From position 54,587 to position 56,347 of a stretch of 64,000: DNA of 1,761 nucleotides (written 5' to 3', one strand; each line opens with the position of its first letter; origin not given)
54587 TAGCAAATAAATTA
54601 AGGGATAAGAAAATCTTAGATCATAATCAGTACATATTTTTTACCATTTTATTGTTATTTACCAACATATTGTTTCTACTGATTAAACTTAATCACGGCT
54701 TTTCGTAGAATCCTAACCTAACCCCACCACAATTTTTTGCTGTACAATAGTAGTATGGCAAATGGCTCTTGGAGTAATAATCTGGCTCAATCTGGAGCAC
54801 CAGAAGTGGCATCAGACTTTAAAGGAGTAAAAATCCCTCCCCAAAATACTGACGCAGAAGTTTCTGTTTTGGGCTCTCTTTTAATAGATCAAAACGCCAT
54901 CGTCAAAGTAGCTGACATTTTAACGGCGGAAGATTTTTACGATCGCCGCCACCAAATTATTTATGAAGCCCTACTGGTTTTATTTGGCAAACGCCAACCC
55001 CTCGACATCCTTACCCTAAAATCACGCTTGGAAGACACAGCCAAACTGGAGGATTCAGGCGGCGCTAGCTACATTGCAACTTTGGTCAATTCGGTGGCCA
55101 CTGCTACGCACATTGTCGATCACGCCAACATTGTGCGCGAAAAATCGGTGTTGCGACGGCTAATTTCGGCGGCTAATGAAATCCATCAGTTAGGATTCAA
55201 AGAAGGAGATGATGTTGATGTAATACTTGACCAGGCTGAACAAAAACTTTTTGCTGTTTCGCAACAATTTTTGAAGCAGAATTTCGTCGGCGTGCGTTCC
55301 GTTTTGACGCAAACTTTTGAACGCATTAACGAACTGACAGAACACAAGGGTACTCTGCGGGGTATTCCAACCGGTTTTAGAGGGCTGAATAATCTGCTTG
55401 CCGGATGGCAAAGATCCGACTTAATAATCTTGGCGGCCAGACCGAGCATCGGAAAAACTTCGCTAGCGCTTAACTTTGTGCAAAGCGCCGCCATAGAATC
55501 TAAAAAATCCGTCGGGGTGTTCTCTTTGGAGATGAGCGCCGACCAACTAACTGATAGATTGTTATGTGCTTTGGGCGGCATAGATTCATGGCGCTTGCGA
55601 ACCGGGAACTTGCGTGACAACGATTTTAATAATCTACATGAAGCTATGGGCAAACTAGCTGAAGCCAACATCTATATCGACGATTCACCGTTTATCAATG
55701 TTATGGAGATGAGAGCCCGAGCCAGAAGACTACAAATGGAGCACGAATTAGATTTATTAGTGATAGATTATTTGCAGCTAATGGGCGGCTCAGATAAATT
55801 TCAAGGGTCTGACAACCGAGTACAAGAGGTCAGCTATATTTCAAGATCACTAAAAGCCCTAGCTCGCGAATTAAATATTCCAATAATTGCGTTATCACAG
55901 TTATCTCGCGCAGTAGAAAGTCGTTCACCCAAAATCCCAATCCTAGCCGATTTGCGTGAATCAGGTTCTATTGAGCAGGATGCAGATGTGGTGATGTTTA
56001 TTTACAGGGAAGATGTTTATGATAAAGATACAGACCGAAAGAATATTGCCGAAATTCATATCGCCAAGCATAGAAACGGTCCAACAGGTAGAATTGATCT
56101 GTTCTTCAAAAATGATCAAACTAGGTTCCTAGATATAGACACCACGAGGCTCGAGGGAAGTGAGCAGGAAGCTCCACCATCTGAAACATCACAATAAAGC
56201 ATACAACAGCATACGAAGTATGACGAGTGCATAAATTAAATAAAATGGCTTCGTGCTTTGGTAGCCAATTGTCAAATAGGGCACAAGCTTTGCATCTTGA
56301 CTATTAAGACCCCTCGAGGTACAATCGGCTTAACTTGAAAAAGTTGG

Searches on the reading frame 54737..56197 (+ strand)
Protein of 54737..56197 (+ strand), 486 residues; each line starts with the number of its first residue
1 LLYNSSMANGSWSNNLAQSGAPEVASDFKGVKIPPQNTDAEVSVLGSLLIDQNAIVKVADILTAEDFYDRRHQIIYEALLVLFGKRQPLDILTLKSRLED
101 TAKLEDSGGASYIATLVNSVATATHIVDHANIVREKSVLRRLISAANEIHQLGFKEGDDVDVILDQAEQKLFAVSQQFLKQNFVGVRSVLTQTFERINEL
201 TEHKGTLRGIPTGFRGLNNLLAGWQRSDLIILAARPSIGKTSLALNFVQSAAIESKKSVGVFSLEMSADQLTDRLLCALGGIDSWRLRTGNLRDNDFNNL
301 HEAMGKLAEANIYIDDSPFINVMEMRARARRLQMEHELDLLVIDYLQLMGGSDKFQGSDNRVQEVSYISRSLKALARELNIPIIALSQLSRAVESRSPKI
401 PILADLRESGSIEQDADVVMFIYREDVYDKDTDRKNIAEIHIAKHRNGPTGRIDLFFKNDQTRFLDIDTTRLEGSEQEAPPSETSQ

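Call 65: search_protein_families(library=pfam, proteins=[window:54737-56197:+], max_evalue=0.00001)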
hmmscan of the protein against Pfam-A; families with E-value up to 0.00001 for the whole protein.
window:54737-56197:+ (486 aa): 3 families
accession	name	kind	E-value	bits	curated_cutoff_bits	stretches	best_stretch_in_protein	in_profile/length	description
PF03796.21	DnaB_C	-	9.5e-106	353.3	27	1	209-465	1-254/255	DnaB-like helicase C terminal domain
PF00772.26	DnaB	-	1.9e-32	111.8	23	1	34-135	2-103/103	DnaB-like helicase N terminal domain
PF13481.12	AAA_25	-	4.4e-12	46.5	27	1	211-387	16-188/195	AAA domain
